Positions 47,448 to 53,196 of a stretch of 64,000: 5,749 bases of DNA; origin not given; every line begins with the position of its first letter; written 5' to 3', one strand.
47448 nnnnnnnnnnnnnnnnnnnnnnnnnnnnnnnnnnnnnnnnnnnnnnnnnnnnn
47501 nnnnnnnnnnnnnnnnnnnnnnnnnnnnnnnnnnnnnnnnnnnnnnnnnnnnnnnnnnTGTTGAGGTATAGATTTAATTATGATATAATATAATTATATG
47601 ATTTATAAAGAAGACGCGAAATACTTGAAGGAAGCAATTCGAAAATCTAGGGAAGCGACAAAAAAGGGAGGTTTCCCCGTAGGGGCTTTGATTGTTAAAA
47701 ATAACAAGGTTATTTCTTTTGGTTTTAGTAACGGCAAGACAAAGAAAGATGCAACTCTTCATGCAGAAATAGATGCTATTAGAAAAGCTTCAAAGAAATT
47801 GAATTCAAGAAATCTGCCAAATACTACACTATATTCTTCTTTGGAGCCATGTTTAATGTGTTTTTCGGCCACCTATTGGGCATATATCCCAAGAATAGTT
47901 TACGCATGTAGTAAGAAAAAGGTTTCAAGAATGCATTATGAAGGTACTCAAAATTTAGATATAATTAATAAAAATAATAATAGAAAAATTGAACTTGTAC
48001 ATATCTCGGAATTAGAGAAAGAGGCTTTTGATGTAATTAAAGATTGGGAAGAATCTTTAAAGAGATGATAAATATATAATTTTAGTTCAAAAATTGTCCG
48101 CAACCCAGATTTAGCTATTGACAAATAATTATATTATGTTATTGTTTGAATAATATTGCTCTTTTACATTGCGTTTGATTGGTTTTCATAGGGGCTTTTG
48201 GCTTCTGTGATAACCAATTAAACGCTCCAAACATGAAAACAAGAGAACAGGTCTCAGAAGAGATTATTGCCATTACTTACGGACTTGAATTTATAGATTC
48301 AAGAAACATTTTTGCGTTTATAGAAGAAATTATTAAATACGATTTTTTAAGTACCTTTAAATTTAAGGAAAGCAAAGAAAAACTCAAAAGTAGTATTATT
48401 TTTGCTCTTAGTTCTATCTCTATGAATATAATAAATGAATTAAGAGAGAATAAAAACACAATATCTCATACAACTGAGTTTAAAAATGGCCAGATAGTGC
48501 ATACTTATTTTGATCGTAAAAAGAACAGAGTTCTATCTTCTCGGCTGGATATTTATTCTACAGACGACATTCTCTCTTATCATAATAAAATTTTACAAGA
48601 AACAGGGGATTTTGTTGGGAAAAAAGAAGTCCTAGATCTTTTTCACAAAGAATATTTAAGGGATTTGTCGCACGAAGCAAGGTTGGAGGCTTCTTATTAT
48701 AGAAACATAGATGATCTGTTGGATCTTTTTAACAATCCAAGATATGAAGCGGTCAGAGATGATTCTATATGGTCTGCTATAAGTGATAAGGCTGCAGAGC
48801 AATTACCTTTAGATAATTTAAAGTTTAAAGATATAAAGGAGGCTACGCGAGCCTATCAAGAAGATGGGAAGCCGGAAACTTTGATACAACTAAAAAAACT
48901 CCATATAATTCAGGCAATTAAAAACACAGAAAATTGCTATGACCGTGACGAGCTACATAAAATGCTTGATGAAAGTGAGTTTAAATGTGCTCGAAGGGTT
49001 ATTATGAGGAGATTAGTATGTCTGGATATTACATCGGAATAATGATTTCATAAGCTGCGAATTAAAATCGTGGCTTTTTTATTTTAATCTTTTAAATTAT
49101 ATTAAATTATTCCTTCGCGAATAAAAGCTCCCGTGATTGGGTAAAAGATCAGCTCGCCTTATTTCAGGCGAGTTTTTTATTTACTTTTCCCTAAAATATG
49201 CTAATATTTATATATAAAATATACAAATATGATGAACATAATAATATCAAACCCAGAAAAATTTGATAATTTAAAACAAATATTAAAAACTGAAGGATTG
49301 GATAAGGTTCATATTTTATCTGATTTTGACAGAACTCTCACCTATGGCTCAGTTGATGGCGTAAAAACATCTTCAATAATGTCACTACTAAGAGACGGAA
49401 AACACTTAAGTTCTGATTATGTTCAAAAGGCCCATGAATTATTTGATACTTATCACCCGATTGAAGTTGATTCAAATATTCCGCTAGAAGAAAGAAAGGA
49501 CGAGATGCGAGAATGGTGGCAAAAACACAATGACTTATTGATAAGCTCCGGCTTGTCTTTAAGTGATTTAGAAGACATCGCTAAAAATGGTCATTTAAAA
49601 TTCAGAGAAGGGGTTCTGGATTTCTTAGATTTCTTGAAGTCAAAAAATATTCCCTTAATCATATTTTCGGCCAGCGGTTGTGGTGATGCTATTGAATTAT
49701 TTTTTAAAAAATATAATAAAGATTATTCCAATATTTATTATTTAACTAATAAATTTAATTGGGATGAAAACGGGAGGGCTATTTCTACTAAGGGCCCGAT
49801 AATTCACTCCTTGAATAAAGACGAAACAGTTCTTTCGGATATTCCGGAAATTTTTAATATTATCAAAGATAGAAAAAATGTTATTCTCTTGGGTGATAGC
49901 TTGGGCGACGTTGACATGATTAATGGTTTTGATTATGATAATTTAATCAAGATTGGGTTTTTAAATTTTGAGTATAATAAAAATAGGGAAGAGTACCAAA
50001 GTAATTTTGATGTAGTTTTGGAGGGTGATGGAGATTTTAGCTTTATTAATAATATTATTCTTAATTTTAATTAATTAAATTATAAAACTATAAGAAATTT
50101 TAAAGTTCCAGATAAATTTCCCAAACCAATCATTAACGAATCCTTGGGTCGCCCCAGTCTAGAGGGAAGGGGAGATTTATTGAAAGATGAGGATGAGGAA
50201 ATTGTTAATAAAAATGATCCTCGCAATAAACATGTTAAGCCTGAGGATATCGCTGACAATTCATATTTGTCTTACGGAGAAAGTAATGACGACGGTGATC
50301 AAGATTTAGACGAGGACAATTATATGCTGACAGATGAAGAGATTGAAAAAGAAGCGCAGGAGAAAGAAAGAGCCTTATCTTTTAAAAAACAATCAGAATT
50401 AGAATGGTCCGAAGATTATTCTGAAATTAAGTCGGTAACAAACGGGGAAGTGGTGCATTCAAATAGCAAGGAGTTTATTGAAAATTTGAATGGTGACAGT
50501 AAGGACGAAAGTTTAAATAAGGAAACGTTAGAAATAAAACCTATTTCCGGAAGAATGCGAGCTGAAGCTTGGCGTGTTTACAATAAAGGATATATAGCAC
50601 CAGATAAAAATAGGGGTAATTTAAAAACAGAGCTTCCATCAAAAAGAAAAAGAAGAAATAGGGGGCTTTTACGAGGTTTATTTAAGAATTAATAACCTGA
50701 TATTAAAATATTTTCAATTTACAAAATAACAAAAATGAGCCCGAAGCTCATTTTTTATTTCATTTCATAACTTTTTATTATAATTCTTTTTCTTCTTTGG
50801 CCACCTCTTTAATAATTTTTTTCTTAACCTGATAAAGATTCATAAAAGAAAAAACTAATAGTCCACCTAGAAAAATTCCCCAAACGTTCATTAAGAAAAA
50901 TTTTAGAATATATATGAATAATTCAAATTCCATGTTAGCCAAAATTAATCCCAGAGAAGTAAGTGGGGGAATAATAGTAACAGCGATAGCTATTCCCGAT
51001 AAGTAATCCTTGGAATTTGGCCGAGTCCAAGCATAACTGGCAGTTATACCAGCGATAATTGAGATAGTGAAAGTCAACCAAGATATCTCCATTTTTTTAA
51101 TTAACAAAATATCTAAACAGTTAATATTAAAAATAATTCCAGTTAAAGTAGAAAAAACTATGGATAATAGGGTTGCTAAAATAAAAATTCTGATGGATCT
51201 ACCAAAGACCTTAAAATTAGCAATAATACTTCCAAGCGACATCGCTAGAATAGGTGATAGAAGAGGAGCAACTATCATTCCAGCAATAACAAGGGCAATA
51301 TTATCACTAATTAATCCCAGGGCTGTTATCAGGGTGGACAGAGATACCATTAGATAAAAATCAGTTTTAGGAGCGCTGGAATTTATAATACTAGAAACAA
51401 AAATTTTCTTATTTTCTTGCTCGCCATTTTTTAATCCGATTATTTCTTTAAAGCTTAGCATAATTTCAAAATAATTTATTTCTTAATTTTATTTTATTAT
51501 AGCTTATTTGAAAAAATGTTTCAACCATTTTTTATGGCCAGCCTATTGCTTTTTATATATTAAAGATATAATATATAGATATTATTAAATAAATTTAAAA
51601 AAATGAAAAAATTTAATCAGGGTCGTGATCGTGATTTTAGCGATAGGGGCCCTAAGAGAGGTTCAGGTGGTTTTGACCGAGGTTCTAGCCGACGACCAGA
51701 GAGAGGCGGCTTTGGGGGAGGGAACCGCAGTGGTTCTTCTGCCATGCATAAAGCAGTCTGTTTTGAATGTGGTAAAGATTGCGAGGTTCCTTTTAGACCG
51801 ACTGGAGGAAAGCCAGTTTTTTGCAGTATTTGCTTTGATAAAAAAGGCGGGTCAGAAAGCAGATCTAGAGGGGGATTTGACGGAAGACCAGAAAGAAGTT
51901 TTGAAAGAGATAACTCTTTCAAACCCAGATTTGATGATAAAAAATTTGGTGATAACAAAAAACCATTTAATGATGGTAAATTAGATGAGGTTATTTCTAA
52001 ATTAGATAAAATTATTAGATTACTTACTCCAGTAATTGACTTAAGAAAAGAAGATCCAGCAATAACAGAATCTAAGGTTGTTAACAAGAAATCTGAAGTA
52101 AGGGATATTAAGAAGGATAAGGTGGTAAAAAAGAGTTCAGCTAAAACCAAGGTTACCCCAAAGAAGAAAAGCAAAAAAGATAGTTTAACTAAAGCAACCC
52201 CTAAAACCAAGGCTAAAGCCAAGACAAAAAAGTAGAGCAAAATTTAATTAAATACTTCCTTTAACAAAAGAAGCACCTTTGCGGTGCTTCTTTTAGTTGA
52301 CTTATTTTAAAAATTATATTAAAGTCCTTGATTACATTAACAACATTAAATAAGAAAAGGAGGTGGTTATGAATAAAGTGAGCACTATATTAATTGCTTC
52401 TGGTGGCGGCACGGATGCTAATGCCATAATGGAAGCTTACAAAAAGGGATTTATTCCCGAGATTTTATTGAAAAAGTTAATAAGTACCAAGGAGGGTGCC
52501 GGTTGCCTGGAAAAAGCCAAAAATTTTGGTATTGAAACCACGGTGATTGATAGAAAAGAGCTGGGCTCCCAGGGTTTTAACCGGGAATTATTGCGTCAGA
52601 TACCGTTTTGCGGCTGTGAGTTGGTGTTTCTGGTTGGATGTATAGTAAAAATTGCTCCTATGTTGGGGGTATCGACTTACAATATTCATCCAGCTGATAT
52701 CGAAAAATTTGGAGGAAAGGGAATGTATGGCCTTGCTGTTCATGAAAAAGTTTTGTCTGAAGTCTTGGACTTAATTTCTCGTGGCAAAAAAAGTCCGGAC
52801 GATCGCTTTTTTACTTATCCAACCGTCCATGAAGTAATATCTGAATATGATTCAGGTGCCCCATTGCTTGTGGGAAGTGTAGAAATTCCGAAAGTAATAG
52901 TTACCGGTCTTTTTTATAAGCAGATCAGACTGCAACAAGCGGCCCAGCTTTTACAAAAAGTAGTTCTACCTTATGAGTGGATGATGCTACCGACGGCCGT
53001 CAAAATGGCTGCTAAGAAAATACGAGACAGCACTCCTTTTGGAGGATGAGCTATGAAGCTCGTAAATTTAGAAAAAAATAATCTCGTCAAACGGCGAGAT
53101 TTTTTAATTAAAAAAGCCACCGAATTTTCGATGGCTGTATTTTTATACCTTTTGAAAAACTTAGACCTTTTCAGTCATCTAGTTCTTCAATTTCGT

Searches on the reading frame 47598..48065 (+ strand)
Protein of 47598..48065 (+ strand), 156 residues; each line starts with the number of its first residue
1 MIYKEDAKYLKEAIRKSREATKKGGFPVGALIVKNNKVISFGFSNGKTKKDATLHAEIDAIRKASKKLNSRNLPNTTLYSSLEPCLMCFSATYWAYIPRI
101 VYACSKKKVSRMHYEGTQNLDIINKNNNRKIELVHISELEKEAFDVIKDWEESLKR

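Call 53: search_protein_families(library=pfam, proteins=[window:47598-48065:+], max_evalue=0.001)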
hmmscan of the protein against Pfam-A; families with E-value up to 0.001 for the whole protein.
window:47598-48065:+ (156 aa): 3 families
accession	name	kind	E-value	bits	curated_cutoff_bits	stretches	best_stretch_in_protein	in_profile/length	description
PF00383.29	dCMP_cyt_deam_1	-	2.6e-24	85.5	25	1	5-103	3-101/102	Cytidine and deoxycytidylate deaminase zinc-binding region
PF14437.12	MafB19-deam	-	4.2e-24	85.5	27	1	5-130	2-126/142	MafB19-like deaminase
PF14439.12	Bd3614-deam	-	1.1e-06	29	38.5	1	47-93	28-75/113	Bd3614-like deaminase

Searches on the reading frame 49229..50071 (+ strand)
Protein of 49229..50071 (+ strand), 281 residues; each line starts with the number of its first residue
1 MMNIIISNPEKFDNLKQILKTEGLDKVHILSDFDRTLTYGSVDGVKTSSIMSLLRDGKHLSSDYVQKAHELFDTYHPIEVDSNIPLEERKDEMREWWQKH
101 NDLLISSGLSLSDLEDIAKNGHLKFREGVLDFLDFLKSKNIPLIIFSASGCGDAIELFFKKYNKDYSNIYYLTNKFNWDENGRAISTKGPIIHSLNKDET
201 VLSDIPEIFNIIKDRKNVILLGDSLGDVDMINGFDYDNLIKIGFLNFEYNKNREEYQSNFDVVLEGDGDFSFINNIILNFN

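Call 53: search_protein_families(library=pfam, proteins=[window:49229-50071:+], max_evalue=0.001)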
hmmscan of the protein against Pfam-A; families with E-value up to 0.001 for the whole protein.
window:49229-50071:+ (281 aa): 1 family
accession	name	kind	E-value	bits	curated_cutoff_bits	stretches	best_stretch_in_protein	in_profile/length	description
PF05822.18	UMPH-1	-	1.8e-63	214.8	23.7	1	36-277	2-242/246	Pyrimidine 5'-nucleotidase (UMPH-1)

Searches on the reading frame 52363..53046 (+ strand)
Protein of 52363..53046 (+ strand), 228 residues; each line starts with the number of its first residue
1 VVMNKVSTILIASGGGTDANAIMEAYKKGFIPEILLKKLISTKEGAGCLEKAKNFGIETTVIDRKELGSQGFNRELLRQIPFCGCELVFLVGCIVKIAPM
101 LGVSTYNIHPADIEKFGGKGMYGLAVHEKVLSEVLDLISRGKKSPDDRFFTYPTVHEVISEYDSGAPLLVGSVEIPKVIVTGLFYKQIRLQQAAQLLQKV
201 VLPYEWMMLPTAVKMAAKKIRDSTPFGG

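Call 6: search_protein_families(library=pfam, proteins=[window:52363-53046:+], max_evalue=0.01)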
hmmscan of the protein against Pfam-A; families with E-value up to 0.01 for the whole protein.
window:52363-53046:+ (228 aa): 1 family
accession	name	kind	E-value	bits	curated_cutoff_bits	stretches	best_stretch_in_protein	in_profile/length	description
PF00551.24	Formyl_trans_N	-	2.2e-08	34.5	26.1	1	9-177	4-158/181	Formyl transferase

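Call 47: search_protein_families(library=ncbifam, proteins=[window:52363-53046:+], max_evalue=0.1)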
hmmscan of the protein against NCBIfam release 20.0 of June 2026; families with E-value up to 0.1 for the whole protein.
window:52363-53046:+ (228 aa): 1 family
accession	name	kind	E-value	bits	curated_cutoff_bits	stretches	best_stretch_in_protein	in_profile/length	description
TIGR00639.1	PurN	equivalog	8e-12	45.1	150.1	1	10-175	5-156/192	phosphoribosylglycinamide formyltransferase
